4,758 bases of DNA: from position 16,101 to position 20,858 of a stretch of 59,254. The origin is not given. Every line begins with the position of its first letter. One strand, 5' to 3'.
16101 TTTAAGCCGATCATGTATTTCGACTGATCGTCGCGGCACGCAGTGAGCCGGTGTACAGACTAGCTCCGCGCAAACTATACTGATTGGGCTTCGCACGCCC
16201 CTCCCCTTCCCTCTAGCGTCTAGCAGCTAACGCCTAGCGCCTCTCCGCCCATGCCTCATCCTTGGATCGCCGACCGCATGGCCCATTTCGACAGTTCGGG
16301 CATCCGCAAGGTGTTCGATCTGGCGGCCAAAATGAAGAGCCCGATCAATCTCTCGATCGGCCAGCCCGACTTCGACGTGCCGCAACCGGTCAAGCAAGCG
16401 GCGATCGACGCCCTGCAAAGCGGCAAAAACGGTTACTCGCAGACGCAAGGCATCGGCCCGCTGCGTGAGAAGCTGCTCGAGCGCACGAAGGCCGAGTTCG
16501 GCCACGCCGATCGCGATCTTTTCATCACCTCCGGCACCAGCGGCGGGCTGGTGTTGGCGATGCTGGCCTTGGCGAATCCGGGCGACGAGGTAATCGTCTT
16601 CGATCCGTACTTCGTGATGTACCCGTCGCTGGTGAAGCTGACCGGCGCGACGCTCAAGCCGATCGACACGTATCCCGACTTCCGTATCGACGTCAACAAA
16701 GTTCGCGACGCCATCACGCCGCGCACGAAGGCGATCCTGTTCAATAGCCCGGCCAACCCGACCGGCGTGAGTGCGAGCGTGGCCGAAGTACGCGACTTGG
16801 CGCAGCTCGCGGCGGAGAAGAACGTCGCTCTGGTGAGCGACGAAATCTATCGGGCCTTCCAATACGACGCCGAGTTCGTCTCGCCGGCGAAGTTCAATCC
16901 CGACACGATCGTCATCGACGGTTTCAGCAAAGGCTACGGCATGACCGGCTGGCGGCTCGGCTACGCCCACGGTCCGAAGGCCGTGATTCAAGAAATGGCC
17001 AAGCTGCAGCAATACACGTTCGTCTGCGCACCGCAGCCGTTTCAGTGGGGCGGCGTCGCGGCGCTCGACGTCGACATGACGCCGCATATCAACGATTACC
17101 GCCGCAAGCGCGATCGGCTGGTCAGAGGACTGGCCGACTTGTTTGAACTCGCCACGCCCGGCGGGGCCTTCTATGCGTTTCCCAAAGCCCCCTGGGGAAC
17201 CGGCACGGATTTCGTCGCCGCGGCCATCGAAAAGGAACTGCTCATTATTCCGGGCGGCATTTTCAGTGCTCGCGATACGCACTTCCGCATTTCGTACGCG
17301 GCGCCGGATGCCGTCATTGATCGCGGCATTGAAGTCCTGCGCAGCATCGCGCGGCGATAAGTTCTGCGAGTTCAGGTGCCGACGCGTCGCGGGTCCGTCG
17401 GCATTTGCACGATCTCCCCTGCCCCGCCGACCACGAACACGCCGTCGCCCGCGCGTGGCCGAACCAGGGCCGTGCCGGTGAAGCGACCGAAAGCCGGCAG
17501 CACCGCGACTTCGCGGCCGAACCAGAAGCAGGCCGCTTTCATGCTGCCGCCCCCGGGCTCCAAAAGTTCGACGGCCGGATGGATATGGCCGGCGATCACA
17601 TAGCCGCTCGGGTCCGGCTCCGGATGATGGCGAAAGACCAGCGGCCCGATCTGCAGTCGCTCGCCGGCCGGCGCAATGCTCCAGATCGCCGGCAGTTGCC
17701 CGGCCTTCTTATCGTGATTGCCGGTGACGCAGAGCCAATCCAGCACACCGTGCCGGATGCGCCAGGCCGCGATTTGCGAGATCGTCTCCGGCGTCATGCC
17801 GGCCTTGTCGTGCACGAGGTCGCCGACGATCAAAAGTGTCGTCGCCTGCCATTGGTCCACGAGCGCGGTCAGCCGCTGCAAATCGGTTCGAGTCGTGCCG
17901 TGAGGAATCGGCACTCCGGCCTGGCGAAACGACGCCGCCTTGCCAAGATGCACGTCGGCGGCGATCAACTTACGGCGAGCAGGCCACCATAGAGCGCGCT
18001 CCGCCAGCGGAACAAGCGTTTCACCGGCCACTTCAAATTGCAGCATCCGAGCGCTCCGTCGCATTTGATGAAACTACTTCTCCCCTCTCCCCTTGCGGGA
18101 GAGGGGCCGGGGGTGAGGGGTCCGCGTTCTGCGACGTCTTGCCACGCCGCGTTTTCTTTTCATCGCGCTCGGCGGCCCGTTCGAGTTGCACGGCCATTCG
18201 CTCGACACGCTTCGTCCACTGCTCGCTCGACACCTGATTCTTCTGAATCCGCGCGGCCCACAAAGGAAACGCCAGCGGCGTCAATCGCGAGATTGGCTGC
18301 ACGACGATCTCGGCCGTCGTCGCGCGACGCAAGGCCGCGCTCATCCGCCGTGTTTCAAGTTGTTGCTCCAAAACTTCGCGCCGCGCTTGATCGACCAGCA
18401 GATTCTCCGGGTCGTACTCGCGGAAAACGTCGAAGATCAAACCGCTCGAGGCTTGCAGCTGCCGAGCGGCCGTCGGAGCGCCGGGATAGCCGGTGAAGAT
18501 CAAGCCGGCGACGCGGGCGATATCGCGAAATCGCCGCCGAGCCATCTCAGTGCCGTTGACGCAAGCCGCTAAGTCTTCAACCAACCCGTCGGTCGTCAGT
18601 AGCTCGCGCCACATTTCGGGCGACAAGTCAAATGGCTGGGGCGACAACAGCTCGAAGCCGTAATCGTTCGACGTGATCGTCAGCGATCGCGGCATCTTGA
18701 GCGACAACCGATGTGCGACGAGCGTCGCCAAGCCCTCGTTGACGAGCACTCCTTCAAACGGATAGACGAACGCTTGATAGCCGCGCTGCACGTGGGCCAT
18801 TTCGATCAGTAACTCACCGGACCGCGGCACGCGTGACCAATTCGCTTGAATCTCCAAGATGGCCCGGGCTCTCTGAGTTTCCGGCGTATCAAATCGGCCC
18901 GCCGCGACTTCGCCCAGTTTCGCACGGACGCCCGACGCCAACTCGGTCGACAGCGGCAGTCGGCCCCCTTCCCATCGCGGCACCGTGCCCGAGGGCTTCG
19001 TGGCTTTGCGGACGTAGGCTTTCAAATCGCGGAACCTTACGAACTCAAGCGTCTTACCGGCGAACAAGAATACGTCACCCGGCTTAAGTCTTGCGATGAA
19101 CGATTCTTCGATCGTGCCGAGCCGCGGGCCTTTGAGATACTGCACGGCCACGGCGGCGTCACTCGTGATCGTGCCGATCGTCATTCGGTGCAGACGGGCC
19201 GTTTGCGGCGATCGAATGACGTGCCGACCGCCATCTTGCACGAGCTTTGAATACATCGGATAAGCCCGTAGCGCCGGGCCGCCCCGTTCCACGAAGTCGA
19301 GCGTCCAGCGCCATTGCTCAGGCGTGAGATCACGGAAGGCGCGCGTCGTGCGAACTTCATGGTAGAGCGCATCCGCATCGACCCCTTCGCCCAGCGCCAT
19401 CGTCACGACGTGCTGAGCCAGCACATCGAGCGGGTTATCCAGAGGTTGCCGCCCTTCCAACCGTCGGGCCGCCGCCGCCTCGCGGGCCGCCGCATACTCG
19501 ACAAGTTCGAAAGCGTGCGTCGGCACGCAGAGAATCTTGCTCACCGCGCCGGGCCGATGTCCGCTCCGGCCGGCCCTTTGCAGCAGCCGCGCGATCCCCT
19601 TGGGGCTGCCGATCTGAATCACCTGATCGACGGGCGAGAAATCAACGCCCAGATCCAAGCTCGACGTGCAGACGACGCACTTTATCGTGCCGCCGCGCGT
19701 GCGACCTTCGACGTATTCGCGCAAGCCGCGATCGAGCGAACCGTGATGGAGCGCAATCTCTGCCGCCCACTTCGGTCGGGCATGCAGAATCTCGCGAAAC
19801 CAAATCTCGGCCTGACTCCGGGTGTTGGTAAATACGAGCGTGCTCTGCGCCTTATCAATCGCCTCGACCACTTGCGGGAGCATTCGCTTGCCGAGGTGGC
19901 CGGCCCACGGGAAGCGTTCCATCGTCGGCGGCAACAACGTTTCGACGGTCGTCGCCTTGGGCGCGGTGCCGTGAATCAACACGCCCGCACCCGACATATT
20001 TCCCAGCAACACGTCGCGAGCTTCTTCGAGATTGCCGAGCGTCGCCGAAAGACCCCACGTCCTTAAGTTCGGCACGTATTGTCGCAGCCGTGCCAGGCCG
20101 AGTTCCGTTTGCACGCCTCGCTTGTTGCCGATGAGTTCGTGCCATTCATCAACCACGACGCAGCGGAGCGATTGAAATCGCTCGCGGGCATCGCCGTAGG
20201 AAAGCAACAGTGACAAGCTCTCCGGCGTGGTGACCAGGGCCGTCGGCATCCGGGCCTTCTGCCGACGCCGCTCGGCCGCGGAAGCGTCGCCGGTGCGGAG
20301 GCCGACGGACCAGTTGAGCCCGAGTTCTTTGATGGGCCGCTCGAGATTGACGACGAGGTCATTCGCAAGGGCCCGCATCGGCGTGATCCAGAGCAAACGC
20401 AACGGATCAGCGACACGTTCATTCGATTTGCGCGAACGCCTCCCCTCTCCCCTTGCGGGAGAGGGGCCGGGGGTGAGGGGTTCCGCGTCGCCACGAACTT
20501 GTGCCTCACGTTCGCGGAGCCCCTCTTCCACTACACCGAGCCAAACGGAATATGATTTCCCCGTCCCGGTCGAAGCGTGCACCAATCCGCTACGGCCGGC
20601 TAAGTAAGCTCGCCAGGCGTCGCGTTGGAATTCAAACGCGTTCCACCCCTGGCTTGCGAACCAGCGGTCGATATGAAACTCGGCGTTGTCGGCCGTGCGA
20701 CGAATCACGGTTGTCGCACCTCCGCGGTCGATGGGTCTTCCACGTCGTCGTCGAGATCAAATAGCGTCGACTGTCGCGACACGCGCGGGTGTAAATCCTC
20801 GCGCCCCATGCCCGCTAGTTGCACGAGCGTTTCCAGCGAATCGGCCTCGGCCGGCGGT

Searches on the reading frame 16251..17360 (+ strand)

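Call 69: search_protein_families(library=pfam, proteins=[window:16251-17360:+], max_evalue=0.00001)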
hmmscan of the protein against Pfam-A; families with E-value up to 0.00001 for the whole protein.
window:16251-17360:+ (369 aa): 5 families
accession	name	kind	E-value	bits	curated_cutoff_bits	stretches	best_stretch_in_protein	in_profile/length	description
PF00155.27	Aminotran_1_2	-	9.1e-59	199.9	19.7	1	31-362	3-360/361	Aminotransferase class I and II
PF01041.23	DegT_DnrJ_EryC1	-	8.6e-13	48.7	19.8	1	73-197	26-145/360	DegT/DnrJ/EryC1/StrS aminotransferase family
PF01053.26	Cys_Met_Meta_PP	-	4.9e-10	39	27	1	60-200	44-176/381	Cys/Met metabolism PLP-dependent enzyme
PF01212.27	Beta_elim_lyase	-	6.1e-07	29.5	27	1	76-197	37-168/288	Beta-eliminating lyase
PF00266.25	Aminotran_5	-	8.3e-07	28.7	21.5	1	84-198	56-176/371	Aminotransferase class-V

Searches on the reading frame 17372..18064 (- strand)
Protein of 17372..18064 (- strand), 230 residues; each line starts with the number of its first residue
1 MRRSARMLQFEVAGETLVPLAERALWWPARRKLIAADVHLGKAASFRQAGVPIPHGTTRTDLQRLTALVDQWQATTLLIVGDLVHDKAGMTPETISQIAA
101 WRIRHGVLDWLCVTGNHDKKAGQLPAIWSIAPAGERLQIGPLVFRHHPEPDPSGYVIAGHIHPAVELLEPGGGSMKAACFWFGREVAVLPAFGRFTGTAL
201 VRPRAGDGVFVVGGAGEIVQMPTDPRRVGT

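Call 27: search_protein_families(library=ncbifam, proteins=[window:17372-18064:-], max_evalue=0.00001)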
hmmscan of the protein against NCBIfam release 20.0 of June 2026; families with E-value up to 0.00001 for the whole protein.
window:17372-18064:- (230 aa): 2 families
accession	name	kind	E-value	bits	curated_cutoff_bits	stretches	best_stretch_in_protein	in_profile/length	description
TIGR04123.1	P_estr_lig_assc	hypoth_equivalog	2e-64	216.8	150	1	11-214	2-202/207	ligase-associated DNA damage response endonuclease PdeM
TIGR00024.1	SbcD_rel_arch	hypoth_equivalog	5.4e-15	55.7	115.2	1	30-197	15-182/224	putative phosphoesterase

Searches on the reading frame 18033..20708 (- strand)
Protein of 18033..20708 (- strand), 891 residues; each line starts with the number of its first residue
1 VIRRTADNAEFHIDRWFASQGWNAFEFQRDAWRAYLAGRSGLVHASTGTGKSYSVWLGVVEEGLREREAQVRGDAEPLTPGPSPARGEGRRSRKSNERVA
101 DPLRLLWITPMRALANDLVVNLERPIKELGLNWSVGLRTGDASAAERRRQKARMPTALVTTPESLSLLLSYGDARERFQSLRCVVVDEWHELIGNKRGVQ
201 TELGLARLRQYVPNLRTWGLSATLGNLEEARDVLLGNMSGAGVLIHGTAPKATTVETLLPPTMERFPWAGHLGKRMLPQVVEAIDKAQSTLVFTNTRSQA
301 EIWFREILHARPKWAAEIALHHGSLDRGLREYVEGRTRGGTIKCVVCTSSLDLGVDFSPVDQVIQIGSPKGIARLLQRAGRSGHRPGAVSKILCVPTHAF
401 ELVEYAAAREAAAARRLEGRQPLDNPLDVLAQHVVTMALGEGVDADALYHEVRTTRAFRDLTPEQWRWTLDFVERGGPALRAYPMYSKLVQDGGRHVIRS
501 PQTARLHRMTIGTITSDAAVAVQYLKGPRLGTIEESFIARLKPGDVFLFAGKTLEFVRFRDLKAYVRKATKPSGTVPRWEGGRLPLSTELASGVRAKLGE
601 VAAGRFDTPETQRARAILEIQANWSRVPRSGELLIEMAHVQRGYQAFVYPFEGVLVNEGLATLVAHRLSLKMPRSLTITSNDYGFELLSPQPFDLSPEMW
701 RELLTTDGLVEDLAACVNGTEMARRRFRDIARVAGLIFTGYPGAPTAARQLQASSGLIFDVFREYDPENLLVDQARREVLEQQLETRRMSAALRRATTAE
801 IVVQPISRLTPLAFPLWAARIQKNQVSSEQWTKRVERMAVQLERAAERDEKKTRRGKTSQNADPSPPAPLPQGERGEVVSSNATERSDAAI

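Call 27: search_protein_families(library=ncbifam, proteins=[window:18033-20708:-], max_evalue=0.00001)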
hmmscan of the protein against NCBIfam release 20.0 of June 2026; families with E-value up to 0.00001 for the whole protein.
window:18033-20708:- (891 aa): 9 families
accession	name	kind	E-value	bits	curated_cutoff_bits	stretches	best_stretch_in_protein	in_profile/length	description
TIGR04121.1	DEXH_lig_assoc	equivalog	0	1073.3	850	1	13-843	3-803/804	ligase-associated DNA damage response DEXH box helicase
NF010338.0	PRK13767.1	equivalog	2.4e-129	433.1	849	1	94-848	77-869/877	ATP-dependent helicase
NF007284.0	PRK09751.1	equivalog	2.4e-61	207.4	1496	2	321-814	355-866/1538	ATP-dependent helicase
TIGR03817.1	DECH_helic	hypoth_equivalog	2.3e-18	65.8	874.1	1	24-385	37-373/742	helicase/secretion neighborhood putative DEAH-box helicase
NF002654.0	PRK02362.1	equivalog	4.8e-17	61.5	887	1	99-234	64-191/739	ATP-dependent DNA helicase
NF001308.0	PRK00254.1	equivalog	1.1e-09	37.1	1216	0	106-301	72-252/720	ATP-dependent DNA helicase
NF041067.1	DpdJ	equivalog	6e-09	34.1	800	0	344-385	575-616/1482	protein DpdJ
NF002251.0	PRK01172.1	equivalog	1.3e-06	27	891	0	103-234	66-189/674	ATP-dependent DNA helicase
NF040935.1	helicase_Hel308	equivalog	5.6e-06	24.8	1200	0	317-360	309-351/704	ATP-dependent DNA helicase Hel308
